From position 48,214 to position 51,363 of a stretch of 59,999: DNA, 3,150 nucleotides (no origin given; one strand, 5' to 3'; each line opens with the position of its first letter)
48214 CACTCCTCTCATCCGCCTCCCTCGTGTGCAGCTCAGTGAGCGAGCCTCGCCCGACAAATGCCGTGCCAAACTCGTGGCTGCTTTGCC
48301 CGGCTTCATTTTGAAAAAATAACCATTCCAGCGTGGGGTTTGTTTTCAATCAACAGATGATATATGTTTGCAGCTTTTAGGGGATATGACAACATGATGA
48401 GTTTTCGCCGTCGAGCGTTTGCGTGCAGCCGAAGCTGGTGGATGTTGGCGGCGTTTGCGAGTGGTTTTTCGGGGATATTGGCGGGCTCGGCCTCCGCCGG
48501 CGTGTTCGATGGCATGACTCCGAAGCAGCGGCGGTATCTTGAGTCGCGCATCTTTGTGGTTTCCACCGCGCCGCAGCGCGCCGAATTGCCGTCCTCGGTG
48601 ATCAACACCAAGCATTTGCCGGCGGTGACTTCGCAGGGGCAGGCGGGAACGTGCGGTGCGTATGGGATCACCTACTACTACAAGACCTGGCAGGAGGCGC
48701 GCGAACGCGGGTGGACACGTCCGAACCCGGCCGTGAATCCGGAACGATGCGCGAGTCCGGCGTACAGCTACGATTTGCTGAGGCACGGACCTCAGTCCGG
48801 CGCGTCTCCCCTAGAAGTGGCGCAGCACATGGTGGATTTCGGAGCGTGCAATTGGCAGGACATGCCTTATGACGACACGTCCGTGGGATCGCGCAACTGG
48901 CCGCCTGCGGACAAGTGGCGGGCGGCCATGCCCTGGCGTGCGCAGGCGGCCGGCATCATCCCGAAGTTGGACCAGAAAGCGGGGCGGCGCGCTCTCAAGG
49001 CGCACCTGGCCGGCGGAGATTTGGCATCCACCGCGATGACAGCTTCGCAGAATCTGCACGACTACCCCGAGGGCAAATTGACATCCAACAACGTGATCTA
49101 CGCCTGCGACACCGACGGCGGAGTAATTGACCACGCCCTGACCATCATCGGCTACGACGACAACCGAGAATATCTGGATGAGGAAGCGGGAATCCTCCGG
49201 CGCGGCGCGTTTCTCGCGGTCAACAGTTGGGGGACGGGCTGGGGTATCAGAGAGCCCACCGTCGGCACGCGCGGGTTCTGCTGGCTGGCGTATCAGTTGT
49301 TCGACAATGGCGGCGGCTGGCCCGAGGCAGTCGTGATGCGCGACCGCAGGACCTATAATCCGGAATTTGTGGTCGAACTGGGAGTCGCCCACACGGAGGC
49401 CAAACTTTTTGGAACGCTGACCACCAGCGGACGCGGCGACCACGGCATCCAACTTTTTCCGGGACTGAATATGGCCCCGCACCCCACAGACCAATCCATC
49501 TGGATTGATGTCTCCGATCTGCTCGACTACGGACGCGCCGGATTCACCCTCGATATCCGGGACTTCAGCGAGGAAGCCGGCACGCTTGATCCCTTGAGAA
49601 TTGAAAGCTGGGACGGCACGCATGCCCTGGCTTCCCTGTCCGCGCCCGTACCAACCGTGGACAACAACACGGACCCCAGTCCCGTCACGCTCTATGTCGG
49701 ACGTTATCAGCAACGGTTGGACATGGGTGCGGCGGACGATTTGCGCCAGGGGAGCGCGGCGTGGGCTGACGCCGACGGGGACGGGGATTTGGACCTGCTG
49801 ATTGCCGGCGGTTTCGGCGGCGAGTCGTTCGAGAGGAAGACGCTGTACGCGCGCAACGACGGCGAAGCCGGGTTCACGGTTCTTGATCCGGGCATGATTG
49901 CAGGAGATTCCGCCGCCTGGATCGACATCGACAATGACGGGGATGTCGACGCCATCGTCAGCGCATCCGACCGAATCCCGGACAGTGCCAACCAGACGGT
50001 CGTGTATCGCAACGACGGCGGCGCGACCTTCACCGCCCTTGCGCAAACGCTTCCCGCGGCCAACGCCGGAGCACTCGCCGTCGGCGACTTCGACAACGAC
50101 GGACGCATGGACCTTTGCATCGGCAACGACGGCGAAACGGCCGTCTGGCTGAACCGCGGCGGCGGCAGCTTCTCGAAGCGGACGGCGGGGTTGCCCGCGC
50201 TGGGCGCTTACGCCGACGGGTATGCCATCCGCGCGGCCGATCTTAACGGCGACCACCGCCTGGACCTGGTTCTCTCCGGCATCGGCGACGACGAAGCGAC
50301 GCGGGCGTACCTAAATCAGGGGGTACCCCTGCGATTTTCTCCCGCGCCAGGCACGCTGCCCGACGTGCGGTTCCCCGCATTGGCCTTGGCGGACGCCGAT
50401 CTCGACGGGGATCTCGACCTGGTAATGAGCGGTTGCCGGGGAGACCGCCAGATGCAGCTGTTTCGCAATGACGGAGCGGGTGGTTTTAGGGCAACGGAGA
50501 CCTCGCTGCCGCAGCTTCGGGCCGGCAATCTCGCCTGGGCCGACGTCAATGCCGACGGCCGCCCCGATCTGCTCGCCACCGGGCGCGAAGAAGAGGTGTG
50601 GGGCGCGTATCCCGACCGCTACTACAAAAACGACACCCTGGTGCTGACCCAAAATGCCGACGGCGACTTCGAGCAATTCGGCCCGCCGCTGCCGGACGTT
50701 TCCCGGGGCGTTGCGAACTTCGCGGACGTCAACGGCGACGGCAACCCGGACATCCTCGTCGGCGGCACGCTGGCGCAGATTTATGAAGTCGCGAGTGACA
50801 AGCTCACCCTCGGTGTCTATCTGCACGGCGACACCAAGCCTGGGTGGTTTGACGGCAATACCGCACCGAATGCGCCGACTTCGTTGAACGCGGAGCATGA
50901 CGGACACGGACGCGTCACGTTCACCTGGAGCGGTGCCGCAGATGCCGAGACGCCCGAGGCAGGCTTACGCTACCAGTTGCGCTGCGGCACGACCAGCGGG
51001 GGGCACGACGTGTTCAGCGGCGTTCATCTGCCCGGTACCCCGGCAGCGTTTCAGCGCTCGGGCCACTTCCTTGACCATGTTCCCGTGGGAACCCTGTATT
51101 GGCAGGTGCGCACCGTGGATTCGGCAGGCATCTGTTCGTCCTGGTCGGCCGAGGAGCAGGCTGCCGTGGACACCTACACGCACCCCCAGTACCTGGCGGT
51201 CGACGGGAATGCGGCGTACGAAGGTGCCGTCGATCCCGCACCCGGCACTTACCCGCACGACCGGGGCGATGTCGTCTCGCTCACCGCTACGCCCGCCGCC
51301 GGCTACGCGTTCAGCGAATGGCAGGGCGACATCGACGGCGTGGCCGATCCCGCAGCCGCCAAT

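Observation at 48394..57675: Roughly 3100-aa secreted protein fusing a papain-like peptidase to four beta-propellers of three different families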

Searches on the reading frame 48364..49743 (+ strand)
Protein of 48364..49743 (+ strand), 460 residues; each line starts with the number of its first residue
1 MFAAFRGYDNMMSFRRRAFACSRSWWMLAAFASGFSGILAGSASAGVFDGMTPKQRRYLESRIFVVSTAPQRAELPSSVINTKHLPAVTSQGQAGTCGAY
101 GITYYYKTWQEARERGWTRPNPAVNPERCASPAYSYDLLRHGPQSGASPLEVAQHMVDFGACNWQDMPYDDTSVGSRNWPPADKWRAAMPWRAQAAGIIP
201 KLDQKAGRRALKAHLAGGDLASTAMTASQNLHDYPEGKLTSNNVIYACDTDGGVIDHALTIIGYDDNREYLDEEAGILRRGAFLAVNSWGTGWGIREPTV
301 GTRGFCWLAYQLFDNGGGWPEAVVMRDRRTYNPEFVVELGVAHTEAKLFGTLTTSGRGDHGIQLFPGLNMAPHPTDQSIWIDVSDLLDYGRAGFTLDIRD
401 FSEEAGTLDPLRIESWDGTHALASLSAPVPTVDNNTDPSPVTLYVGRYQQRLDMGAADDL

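Call 7: search_protein_families(library=pfam, proteins=[window:48364-49743:+], max_evalue=10)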
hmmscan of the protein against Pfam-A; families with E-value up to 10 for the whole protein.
window:48364-49743:+ (460 aa): 1 family
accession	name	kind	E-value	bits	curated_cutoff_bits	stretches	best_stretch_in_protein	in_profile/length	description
PF00112.29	Peptidase_C1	-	2e-05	25.2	20.7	1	205-294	122-195/220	Papain family cysteine protease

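Call 14: search_solved_structures(query=window:48484-49743:+, max_evalue=1, show_alignments=2)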
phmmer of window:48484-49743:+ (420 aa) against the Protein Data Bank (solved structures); distinct sequences matched with E-value up to 1: 7.
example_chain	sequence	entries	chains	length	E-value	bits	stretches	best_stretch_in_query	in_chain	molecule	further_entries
6a0n_A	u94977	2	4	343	0.00091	21.3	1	215-252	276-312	Lpg2622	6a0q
4d59_A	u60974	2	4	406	0.11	14.5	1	202-271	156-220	CELL SURFACE PROTEIN (PUTATIVE CELL SURFACE-ASSOCIATED CYSTEINE PROTEASE)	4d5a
4ci7_A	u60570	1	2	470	0.14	14.1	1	202-271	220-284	CELL SURFACE PROTEIN (PUTATIVE CELL SURFACE-ASSOCIATED CYSTEINE PROTEASE)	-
3f75_A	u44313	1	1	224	0.32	13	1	169-254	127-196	Cathepsin L Protease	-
2wbf_X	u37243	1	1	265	0.71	11.8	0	207-254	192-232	SERINE-REPEAT ANTIGEN PROTEIN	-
3ch2_X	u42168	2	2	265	0.72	11.8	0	207-254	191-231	Serine-repeat antigen protein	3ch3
6x42_X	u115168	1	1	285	0.89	11.5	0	207-254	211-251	Serine repeat antigen 5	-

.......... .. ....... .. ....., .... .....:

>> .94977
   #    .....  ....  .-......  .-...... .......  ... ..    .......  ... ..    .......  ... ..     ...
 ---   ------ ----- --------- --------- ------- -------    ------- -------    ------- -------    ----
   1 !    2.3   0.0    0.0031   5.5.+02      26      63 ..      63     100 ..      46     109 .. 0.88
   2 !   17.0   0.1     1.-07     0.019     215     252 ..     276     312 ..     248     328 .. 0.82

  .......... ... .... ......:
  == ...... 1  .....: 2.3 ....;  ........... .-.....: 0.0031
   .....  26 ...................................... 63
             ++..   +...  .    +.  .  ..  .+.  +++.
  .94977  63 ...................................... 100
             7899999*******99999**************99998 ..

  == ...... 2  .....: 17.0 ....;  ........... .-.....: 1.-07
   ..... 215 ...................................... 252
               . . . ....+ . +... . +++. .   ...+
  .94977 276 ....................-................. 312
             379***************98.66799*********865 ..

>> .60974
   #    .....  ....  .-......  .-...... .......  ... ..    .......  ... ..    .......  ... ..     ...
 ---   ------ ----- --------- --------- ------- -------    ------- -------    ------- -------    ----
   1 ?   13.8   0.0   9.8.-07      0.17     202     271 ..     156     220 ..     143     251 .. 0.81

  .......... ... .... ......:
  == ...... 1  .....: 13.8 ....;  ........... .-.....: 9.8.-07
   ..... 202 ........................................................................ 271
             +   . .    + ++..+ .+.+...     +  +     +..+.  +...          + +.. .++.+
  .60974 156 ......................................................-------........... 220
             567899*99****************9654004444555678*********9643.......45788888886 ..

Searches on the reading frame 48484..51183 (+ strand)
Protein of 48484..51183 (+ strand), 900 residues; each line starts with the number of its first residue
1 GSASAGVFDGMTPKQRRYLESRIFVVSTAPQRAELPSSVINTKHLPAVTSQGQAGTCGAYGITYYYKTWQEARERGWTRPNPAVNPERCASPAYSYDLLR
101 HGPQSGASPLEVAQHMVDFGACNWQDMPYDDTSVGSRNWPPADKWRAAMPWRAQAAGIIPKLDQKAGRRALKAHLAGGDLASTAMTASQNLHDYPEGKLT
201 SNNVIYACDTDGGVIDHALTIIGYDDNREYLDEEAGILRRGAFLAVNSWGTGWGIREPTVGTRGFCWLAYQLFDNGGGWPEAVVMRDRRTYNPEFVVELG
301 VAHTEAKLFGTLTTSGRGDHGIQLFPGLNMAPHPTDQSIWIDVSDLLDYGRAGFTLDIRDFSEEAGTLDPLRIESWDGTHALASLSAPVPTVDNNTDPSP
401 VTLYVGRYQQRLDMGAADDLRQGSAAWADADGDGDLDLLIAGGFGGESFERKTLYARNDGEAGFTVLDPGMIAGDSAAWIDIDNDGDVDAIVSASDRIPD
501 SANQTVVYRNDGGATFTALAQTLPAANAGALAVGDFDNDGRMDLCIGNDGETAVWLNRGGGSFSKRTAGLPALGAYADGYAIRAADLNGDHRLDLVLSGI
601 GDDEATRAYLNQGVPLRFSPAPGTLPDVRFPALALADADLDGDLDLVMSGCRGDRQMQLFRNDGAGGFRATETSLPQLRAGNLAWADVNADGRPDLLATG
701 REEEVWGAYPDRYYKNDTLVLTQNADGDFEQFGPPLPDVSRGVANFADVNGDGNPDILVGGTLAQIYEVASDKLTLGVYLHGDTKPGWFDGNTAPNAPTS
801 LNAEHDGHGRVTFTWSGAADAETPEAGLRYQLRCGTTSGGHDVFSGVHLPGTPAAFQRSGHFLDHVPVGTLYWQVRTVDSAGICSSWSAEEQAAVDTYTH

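Call 36: predict_structure(alignment_id=A1)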
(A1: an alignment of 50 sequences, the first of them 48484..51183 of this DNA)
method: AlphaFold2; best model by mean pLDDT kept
length: 900 residues; sequences in the alignment: 50
mean_pLDDT: 91.7   pTM: 0.89
mean pLDDT of the five models: 91.7, 91.3, 90.5, 90.5, 89.1
residues with pLDDT >= 90: 713; 70-90: 153; 50-70: 23; < 50: 11
segments of 3 or more residues with pLDDT < 50: 1-6, 708-712
pLDDT, mean of each block of 10 residues (from residue 1): 46 78 85 91 97 88 97 97 98 89 77 93 95 81 94 96 96 97 94 93 93 81 98 95 97 97 98 93 94 94 91 85 76 89 86 92 93 93 95 92 94 89 96 96 90 95 92 96 95 88 94 95 95 97 95 94 92 84 97 96 92 95 89 96 96 90 95 90 96 96 63 77 91 92 95 96 89 95 82 96 97 97 96 97 94 95 97 98 97 94
secondary structure, 60 per line:
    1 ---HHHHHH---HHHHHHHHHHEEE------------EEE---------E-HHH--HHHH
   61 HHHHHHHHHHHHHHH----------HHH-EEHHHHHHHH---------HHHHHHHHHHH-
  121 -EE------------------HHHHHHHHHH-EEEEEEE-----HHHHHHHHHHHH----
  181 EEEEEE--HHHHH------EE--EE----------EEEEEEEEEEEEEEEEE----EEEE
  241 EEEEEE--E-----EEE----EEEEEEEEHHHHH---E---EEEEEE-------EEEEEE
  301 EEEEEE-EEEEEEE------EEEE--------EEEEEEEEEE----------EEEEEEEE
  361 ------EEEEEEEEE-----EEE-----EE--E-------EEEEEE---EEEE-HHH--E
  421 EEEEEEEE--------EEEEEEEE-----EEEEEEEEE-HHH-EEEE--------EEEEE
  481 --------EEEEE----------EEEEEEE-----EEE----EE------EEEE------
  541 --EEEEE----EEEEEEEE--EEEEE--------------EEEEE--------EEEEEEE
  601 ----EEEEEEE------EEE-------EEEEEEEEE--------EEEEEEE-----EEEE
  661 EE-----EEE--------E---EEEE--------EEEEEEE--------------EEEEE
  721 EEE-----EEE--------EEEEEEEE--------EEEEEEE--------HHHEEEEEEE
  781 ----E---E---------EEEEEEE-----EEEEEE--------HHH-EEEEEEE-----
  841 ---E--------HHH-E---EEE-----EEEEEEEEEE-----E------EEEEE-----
elements in order (helices of 4 or more, strands of 3 or more residues): H4-9 H13-22 E23-25 E38-40 H57-75 H92-99 H109-119 H142-151 E153-159 H165-176 E181-186 H189-193 E216-232 E237-246 E255-257 E262-269 H270-274 E282-287 E295-306 E308-314 E321-324 E333-342 E353-360 E367-375 E381-383 E401-406 E410-413 E420-428 E437-444 E450-458 E464-467 E476-480 E489-493 E504-510 E516-518 E531-534 E543-547 E552-559 E562-566 E581-585 E594-600 E605-611 E618-620 E628-636 E645-651 E657-662 E668-670 E683-686 E695-701 E716-723 E729-731 E740-747 E756-762 E774-780 E799-805 E811-816 E829-835 E861-863 E869-878 E891-895

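Call 38: fold_search(model_id=the predicted structure, library=pdb)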
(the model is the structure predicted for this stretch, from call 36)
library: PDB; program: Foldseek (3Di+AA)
matches with E <= 10: 1337; with E <= 0.001: 268
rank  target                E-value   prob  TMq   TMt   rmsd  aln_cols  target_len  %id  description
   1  9etn_A                2.8e-13  1.00  0.34  0.53   9.0       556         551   16  Crystal structure of murine CRTAC1 (released 2024-07-31)
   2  8xen_A                9.0e-10  1.00  0.26  0.26  21.5       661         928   10  Cryo-EM structure of integrin ITGAV/ITGB3 complex, conformation 4 (released 2024-12-18)
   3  4a2m_D                2.1e-09  1.00  0.27  0.32  23.4       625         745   11  Structure of the periplasmic domain of the heparin and heparan sulphate sensing hybrid two component system BT4663 in  (released 2012-05-02)
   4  4tqj_A                2.2e-09  1.00  0.25  0.50   8.1       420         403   18  Structural basis of specific recognition of non-reducing terminal N-acetylglucosamine by an Agrocybe aegerita lection (released 2015-06-03)
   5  9oyz_B                3.0e-09  1.00  0.20  0.18  25.4       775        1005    8  Cryo-EM structure of chicken ROS1 in apo-state. Cryo-EM refinement is focused on the "head" region of chicken ROS1. (released 2026-02-25)
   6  2bwm                  3.6e-09  1.00  0.25  0.50   5.7       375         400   17  1.8A CRYSTAL STRUCTURE OF of Psathyrella velutina LECTIN IN COMPLEX WITH METHYL 2-ACETAMIDO-1,2-DIDEOXY-1-SELENO-BETA-D- (released 2006-01-23)
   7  7y1t_A                4.0e-09  1.00  0.27  0.42  17.9       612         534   11  Complex of integrin alphaV/beta8 and L-TGF-beta1 at a ratio of 1:2 (released 2022-08-31)
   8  9oee_A                4.2e-09  1.00  0.18  0.23  27.1       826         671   13  S. griseus TUA bound UmbA4 complexes (released 2025-12-17)
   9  9v80_B                4.7e-09  1.00  0.29  0.63   5.5       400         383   12  Cryo-EM structure of KICSTOR CCC complex (state 4) (released 2025-11-12)
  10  5neu_A                5.5e-09  1.00  0.28  0.40  20.4       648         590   12  Localised Reconstruction of Integrin alpha V beta 6 bound to Foot and Mouth Disease Virus O1 Manisa - Pose B. (released 2017-06-21)
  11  2bwr_A                5.8e-09  1.00  0.26  0.52   5.2       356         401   18  Crystal Structure of Psathyrella Velutina Lectin at 1.5A Resolution (released 2006-01-23)
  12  4um8_C                6.4e-09  1.00  0.28  0.40  20.7       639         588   11  Crystal structure of alpha V beta 6 (released 2014-11-12)
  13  8oxz_P                7.1e-09  1.00  0.28  0.39  21.2       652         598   12  Rat alpha5beta1 integrin, headpiece (released 2024-11-13)
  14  4up4_A                7.9e-09  1.00  0.26  0.52   5.6       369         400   16  Structure of the recombinant lectin PVL from Psathyrella velutina in complex with GlcNAcb-D-1,3Galactoside (released 2015-01-28)
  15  9e8b_A                8.4e-09  1.00  0.24  0.34  22.3       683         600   12  Integrin aIIbb3 intermediate conformation from human platelet membrane crude preparation (released 2025-10-15)
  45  3qt4                  2.0e-07  1.00  0.21  0.58  11.0       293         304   16  Structure of digestive procathepsin L 3 of Tenebrio molitor larval midgut (released 2012-02-22)
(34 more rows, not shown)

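Call 41: find_related_loci(query=A1, collection=genome_contigs, flank=10000)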
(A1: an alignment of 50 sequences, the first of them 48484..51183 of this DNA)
Query A1 (900 aa) in genome_contigs; peptide patterns used: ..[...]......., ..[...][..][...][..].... (x = any residue, [..] = any of these).
599 stretches matched a pattern (row limit reached: there are more); 433 encode a relative of the query (tblastn E <= 1e-3); the best 80 are kept; 79 distinct loci.
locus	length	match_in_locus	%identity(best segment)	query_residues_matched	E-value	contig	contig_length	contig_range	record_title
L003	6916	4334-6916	44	6-880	0e+0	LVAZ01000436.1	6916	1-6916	MAG: Victivallales bacterium Lenti_02 Lenti_02_contig_44261, whole genome shotgun sequence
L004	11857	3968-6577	42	12-898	0e+0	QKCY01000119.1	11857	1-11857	MAG: Victivallales bacterium isolate SZUA-436 scaffold_18214, whole genome shotgun sequence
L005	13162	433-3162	35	11-899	2e-142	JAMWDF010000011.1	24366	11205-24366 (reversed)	MAG: Candidatus Omnitrophota bacterium isolate QZM4_2.bins.498.Tibet NODE_7199_length_24366_cov_0.926358, whole genome s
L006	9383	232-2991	33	11-899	2e-129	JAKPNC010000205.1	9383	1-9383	MAG: bacterium isolate JPAS_metabat.71 k141_410793, whole genome shotgun sequence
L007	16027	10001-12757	35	20-900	1e-123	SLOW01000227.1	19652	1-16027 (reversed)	MAG: Opitutales bacterium isolate CSSed165cm_470 CSSed16-5cm-6755, whole genome shotgun sequence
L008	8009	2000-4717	35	33-900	4e-123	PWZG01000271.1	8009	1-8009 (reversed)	MAG: PVC group bacterium isolate T3Sed10_164 T3-Sed10-C23543, whole genome shotgun sequence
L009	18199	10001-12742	37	11-898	7e-129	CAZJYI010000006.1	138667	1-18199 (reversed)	MAG TPA_asm: uncultured Victivallales bacterium isolate binchicken_co97_160 genome assembly, contig: NODE_254_length_138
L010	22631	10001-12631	33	39-892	4e-97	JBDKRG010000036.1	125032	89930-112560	MAG: Candidatus Sumerlaeia bacterium isolate 5_bin.191 c_000001266881, whole genome shotgun sequence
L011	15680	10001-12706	32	28-897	1e-88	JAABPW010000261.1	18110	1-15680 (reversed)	MAG: Verrucomicrobia bacterium isolate S02.Bin004 Scaffold_32, whole genome shotgun sequence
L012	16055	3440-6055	31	33-888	2e-88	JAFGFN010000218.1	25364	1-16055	MAG: Candidatus Sumerlaeota bacterium isolate Zod_Metabat.1318 k87_14627978, whole genome shotgun sequence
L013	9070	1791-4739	30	4-893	7e-88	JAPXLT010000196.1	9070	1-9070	MAG: Lentisphaeria bacterium isolate binned_ad_5.23 NODE_8229_length_9070_cov_1.918484, whole genome shotgun sequence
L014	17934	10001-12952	30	2-893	2e-86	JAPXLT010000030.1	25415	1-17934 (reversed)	MAG: Lentisphaeria bacterium isolate binned_ad_5.23 NODE_1845_length_25415_cov_2.201953, whole genome shotgun sequence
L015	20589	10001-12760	35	20-900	2e-119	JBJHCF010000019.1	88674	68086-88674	MAG: Opitutia bacterium isolate SF2967_J5348.metabat2_refined.028 NODE_328_length_88674_cov_2.508758, whole genome shotg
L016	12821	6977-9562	31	12-895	4e-79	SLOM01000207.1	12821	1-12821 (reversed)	MAG: Candidatus Sumerlaeota bacterium isolate CSSed165cm_452 CSSed16-5cm-16375, whole genome shotgun sequence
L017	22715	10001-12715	34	11-899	9e-128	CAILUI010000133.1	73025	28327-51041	MAG: uncultured Victivallales bacterium isolate Loclat_bin-09902 genome assembly, contig: bin-09902:133/466, whole genom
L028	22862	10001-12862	32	32-890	2e-92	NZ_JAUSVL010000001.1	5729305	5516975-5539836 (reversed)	Oligosphaera ethanolica strain DSM 24202 Ga0449375_01, whole genome shotgun sequence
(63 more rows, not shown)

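Call 45: search_protein_families(library=pfam, proteins=[L028:9767-17083:+, L028:17157-19670:+], max_evalue=0.001)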
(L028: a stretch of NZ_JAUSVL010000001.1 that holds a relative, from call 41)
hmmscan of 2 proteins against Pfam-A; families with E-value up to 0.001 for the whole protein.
L028:9767-17083:+ (2439 aa): 8 families
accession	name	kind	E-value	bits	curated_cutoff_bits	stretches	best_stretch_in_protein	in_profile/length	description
PF25390.1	WD40_RLD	-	5.2e-74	250.2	150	3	1294-1519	128-347/363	RCC1-like domain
PF13540.12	RCC1_2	-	6.8e-43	143.9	22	5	1413-1442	1-30/30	Regulator of chromosome condensation (RCC1) repeat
PF00415.24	RCC1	-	1.2e-36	125.5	21.7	3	1378-1426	2-50/50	Regulator of chromosome condensation (RCC1) repeat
PF13517.12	FG-GAP_3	-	1.8e-29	102.5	26.9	5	531-606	1-61/61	FG-GAP-like repeat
PF18998.6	Flg_new_2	-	1.6e-20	73.3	23.6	3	1617-1690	2-72/73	Divergent InlB B-repeat domain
PF25384.1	Alsin_RLD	-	1.8e-09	37.9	100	1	1376-1445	240-309/405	Alsin RCC1-like domain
PF01839.29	FG-GAP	-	2.3e-08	34.2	22.1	0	590-611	4-25/37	FG-GAP repeat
PF00112.29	Peptidase_C1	-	0.00025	21.6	20.7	1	270-330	146-196/220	Papain family cysteine protease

L028:17157-19670:+ (838 aa): 1 family
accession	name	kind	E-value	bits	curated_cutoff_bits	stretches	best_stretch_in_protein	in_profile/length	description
PF00404.24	Dockerin_1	-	1.6e-06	28.6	22.9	1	28-78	2-56/57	Dockerin type I domain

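Call 59: search_protein_families(library=pfam, proteins=[L028:17157-19670:+], max_evalue=1)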
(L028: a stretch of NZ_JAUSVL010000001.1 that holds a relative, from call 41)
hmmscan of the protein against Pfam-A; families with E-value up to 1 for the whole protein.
L028:17157-19670:+ (838 aa): 3 families
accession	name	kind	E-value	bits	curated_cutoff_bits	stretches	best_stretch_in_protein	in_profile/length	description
PF00404.24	Dockerin_1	-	1.6e-06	28.6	22.9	1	28-78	2-56/57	Dockerin type I domain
PF14760.11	Rnk_N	-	0.022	15.6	23.7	0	303-323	2-22/41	Rnk N-terminus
PF01839.29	FG-GAP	-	0.93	9.9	22.1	1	27-39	7-19/37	FG-GAP repeat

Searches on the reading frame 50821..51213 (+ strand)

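Call 7: search_protein_families(library=pfam, proteins=[window:50821-51213:+], max_evalue=10)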
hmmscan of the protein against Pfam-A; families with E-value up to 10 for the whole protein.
window:50821-51213:+ (131 aa): 1 family
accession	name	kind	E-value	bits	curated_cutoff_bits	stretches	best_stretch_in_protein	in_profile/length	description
PF25788.1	Ig_Rha78A_N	-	0.19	12.5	27.4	1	91-112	76-97/105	Rha78A-like, N-terminal immunoglobulin domain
